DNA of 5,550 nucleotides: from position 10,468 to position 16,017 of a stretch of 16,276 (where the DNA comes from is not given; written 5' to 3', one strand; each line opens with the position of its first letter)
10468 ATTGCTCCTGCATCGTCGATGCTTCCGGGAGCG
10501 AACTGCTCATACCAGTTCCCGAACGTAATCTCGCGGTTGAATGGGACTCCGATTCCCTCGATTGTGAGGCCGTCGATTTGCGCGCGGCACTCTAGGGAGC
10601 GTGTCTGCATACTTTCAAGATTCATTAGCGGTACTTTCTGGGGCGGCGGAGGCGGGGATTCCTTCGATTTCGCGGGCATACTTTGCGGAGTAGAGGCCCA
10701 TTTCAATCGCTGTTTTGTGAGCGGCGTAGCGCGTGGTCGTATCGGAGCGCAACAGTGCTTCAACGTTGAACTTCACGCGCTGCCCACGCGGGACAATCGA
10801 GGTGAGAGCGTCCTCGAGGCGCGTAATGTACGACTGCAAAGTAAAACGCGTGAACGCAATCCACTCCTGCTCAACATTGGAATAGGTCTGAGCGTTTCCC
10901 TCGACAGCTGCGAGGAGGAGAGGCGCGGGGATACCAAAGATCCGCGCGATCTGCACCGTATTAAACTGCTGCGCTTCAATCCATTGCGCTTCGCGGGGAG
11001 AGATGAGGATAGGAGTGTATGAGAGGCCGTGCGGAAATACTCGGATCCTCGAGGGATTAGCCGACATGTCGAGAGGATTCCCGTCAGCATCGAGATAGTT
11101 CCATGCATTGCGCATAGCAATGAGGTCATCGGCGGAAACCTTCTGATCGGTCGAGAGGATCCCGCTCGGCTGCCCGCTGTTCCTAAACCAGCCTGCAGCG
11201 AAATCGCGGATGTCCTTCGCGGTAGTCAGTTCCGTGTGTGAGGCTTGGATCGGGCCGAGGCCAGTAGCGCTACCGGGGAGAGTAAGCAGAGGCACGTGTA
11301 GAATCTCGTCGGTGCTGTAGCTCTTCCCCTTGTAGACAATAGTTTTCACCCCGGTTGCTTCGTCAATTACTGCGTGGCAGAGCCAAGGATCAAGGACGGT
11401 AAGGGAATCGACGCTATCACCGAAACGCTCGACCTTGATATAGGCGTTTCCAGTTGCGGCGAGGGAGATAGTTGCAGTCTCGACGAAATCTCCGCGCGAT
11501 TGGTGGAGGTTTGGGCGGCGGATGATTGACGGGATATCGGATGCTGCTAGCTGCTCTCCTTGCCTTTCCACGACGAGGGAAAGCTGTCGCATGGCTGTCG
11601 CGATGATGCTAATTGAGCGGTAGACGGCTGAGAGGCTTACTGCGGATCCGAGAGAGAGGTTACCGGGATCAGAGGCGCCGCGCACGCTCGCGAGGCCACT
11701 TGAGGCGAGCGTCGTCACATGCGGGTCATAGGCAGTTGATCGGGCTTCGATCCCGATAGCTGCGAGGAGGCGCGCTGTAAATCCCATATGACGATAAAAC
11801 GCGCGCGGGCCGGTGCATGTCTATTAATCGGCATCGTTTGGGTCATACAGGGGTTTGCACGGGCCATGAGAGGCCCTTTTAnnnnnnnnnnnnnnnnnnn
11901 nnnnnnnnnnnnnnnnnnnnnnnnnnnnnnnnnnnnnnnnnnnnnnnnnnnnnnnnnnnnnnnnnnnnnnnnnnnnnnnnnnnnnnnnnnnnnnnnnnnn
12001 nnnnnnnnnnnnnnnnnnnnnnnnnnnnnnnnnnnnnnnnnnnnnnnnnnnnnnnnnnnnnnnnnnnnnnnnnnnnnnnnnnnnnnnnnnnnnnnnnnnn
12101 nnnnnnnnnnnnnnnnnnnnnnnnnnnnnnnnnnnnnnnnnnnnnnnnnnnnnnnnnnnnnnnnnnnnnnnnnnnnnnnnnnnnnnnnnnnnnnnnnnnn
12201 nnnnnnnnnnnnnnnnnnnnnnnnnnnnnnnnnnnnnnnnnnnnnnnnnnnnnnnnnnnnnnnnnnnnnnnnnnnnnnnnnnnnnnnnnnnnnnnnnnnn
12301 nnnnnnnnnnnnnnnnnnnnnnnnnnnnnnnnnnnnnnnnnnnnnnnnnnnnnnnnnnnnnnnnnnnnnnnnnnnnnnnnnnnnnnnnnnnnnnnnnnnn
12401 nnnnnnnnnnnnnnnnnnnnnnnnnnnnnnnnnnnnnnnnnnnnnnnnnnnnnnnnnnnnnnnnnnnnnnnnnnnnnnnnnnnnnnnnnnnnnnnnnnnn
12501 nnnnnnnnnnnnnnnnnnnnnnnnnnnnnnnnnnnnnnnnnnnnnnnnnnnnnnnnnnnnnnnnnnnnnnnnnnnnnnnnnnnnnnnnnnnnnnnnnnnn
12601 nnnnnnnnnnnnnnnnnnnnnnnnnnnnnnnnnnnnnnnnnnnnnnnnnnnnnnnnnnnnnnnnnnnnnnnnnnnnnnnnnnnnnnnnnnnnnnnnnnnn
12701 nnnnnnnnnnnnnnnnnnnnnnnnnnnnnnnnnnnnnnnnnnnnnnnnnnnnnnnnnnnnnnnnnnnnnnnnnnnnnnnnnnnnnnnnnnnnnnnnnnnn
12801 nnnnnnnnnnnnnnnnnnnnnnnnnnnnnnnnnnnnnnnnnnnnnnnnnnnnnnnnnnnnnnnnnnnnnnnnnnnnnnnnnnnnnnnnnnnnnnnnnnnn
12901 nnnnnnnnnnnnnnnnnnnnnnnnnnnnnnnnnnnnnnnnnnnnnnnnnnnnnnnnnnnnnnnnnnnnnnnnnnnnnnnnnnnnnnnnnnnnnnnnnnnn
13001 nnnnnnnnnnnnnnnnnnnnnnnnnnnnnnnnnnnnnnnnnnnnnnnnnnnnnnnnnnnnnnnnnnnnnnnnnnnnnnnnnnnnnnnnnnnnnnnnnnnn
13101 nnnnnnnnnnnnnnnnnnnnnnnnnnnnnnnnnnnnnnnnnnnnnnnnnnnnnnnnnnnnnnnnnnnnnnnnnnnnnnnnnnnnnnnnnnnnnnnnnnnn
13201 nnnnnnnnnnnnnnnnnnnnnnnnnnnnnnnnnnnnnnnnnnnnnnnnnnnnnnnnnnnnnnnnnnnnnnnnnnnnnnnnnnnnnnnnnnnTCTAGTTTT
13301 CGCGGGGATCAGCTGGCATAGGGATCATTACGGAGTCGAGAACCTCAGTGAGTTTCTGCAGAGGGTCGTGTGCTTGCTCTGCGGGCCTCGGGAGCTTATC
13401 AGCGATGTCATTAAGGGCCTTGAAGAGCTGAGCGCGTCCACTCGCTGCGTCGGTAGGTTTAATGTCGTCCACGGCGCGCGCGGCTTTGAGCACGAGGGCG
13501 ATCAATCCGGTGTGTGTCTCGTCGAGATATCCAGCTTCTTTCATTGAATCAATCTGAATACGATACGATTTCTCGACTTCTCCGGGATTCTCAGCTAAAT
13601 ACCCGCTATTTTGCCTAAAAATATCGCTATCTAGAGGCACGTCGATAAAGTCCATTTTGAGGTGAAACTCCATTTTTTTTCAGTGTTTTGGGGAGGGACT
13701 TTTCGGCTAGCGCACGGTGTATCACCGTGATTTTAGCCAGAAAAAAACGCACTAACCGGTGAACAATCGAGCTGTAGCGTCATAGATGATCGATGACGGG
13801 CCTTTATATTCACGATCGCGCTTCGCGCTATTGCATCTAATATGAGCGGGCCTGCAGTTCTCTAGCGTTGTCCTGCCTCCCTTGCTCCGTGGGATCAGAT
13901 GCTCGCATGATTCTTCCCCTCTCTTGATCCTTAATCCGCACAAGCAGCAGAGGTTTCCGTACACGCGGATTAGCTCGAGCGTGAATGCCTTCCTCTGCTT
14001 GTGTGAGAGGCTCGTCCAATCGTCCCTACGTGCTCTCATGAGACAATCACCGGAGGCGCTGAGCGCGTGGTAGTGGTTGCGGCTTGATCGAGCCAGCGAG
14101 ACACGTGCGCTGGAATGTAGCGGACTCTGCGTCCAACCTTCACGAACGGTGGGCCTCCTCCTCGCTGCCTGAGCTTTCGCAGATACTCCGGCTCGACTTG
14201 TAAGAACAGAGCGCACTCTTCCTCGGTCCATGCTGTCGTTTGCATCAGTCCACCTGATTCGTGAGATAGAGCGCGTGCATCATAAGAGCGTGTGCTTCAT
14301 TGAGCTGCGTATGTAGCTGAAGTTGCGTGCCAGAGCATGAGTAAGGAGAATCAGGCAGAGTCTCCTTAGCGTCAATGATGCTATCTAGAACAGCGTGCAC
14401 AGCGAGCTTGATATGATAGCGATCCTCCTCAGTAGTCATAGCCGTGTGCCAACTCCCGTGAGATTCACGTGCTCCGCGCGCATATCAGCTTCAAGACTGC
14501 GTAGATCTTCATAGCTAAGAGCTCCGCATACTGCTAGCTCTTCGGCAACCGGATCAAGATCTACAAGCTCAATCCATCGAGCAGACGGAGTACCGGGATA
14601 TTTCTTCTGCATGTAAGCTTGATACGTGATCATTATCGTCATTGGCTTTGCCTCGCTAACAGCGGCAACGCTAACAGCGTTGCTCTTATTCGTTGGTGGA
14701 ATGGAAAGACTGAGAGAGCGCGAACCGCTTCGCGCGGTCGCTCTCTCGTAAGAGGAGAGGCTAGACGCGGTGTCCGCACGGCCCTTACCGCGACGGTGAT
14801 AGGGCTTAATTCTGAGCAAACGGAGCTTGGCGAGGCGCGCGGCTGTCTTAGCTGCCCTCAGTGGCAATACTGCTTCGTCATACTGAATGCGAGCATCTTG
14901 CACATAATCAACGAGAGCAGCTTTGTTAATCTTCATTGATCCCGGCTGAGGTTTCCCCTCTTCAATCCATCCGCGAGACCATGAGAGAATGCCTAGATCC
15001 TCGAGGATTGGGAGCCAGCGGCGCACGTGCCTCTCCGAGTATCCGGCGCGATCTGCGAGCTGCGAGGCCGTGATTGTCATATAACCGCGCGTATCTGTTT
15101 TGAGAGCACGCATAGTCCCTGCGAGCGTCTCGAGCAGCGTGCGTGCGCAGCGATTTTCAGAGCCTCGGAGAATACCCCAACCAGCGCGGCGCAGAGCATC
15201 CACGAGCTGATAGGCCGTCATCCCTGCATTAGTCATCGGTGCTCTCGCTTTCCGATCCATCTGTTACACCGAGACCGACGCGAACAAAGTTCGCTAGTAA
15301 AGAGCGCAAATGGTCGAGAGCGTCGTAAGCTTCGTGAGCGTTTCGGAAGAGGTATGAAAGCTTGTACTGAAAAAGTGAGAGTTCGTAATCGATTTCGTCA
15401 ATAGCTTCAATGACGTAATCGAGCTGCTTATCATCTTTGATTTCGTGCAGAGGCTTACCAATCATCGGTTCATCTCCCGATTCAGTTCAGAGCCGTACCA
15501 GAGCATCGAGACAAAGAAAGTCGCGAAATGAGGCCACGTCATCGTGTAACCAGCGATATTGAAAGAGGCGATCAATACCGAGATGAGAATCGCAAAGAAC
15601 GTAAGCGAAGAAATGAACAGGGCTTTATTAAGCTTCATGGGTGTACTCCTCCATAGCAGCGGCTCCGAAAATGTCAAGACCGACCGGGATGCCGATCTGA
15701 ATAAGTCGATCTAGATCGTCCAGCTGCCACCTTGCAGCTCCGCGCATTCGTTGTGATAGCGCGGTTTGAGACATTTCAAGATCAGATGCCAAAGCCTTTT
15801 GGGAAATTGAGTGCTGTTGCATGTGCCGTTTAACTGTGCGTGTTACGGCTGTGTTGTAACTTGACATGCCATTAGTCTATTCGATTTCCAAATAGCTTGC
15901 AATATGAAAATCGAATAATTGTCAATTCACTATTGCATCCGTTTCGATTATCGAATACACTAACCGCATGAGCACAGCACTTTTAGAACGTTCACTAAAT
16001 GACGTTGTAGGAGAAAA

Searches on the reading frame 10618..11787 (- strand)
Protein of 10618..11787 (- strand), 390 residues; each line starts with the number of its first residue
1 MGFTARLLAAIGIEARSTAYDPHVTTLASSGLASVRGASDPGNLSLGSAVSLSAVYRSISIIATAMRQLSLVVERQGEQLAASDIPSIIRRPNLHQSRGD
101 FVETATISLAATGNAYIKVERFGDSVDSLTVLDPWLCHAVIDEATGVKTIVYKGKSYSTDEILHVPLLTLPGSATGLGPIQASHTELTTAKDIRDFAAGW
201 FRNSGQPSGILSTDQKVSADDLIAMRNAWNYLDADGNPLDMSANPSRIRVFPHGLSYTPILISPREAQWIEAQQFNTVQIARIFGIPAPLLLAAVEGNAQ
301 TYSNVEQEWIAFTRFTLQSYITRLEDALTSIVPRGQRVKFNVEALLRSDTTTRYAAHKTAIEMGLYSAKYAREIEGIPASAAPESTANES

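Call 62: search_protein_families(library=phrogs, proteins=[window:10618-11787:-], max_evalue=0.001)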
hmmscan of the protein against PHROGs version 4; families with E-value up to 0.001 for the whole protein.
window:10618-11787:- (390 aa): 6 families
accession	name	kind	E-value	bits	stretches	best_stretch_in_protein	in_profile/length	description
phrog_12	-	head and packaging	6e-63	214.9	1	41-378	82-416/646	portal protein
phrog_5929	-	head and packaging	1.2e-28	101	1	191-381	2-186/228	portal protein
phrog_2662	-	head and packaging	3.1e-27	96.5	1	54-380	69-408/717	portal protein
phrog_2271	-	head and packaging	2.5e-14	53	1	48-382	48-388/859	portal protein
phrog_11323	-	unknown function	1.6e-13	51.9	1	299-377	7-90/130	-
phrog_21454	-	unknown function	0.0001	22.7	1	244-380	28-163/320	-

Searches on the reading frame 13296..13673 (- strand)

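Call 62: search_protein_families(library=phrogs, proteins=[window:13296-13673:-], max_evalue=0.001)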
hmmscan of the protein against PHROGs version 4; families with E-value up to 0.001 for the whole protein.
window:13296-13673:- (126 aa): 1 family
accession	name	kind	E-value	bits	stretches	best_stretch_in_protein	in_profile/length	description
phrog_9475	-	unknown function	1.4e-05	26.4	1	38-115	26-101/102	-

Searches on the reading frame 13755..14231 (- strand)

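Call 62: search_protein_families(library=phrogs, proteins=[window:13755-14231:-], max_evalue=0.001)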
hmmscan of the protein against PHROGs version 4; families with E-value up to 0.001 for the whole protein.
window:13755-14231:- (159 aa): 12 families
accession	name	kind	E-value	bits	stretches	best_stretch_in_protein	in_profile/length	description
phrog_5718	-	DNA, RNA and nucleotide metabolism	4.3e-15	56.6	1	66-143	100-179/394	HNH endonuclease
phrog_338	-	DNA, RNA and nucleotide metabolism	2.6e-13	51.1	1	58-143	169-265/340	HNH endonuclease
phrog_8660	-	DNA, RNA and nucleotide metabolism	7.6e-13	50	1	46-141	80-180/196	HNH endonuclease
phrog_2118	-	DNA, RNA and nucleotide metabolism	1.9e-10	41.8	1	67-142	155-226/301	HNH endonuclease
phrog_6050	-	DNA, RNA and nucleotide metabolism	1.2e-09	38.5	1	69-142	285-362/402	HNH endonuclease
phrog_1271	-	DNA, RNA and nucleotide metabolism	4.8e-09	37.1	1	59-150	234-328/361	HNH endonuclease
phrog_9645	-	DNA, RNA and nucleotide metabolism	7.3e-09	36.5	1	79-142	8-74/168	HNH endonuclease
phrog_1035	-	DNA, RNA and nucleotide metabolism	1.2e-08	36.2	1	35-141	115-214/271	endonuclease VII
phrog_2214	-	DNA, RNA and nucleotide metabolism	1.5e-06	28.6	1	78-143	179-242/429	HNH endonuclease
phrog_9508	-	DNA, RNA and nucleotide metabolism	6.3e-05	24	1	108-140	42-74/171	HNH endonuclease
phrog_333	-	DNA, RNA and nucleotide metabolism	8e-05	23.8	1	74-141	16-82/138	HNH endonuclease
phrog_16726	-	DNA, RNA and nucleotide metabolism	0.00036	21.4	1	92-143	93-146/308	HNH endonuclease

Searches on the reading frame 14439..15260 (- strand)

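Call 9: search_protein_families(library=pfam, proteins=[window:14439-15260:-], max_evalue=0.01)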
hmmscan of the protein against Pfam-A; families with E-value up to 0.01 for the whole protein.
window:14439-15260:- (274 aa): 3 families
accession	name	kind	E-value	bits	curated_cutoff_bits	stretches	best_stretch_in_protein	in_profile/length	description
PF13545.12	HTH_Crp_2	-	0.00083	19.7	27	1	37-99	2-59/70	Crp-like helix-turn-helix domain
PF21320.3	HTH_65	-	0.0054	17.3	24.1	0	62-86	24-48/75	Rv2258c-like winged HTH domain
PF13730.12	HTH_36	-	0.0076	16.5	25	0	53-92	17-55/55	Helix-turn-helix domain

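Call 62: search_protein_families(library=phrogs, proteins=[window:14439-15260:-], max_evalue=0.001)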
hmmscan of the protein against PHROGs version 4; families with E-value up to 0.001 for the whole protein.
window:14439-15260:- (274 aa): 1 family
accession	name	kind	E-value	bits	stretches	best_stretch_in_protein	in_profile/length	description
phrog_428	-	DNA, RNA and nucleotide metabolism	0.00017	21.9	1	54-96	119-161/455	replication initiation protein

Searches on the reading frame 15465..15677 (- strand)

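Call 9: search_protein_families(library=pfam, proteins=[window:15465-15677:-], max_evalue=0.01)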
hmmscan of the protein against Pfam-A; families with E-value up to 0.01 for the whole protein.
window:15465-15677:- (71 aa): 1 family
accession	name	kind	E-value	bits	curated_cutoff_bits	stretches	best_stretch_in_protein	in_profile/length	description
PF22249.1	ERMP1-TM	-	0.0026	18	27.4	1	15-64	4-53/222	Endoplasmic reticulum metallopeptidase 1, TM domain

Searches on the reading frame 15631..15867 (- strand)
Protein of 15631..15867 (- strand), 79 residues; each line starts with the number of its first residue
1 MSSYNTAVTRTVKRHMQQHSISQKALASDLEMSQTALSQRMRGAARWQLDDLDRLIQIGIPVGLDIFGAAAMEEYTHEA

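Call 9: search_protein_families(library=pfam, proteins=[window:15631-15867:-], max_evalue=0.01)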
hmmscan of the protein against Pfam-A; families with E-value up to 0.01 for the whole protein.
window:15631-15867:- (79 aa): 5 families
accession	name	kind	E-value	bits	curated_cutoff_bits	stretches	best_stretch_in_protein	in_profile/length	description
PF13560.12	HTH_31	-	0.00017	22.3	27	1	10-57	4-52/64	Helix-turn-helix domain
PF02376.21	CUT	-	0.00033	21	24.4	1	7-48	9-51/79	CUT domain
PF04814.19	HNF-1_N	-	0.0016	19.3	29.7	1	6-40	120-154/175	Hepatocyte nuclear factor 1 (HNF-1), N terminus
PF01381.28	HTH_3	-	0.0021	18.5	23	1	13-53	2-42/55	Helix-turn-helix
PF13443.12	HTH_26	-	0.0054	17.4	22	1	13-55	3-46/63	Cro/C1-type HTH DNA-binding domain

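Call 62: search_protein_families(library=phrogs, proteins=[window:15631-15867:-], max_evalue=0.001)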
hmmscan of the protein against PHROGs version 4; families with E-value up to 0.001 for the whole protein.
window:15631-15867:- (79 aa): 4 families
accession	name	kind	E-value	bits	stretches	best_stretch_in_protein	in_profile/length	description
phrog_4583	-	transcription regulation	1.7e-07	32.2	1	2-53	5-56/81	transcriptional repressor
phrog_2328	-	transcription regulation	1.2e-05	26.1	1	15-55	23-63/128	transcriptional repressor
phrog_296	-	integration and excision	4e-05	23.5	1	5-56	225-276/626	DNA transposition protein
phrog_2339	-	DNA, RNA and nucleotide metabolism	9e-05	23.4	1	7-56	25-75/98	HTH DNA binding protein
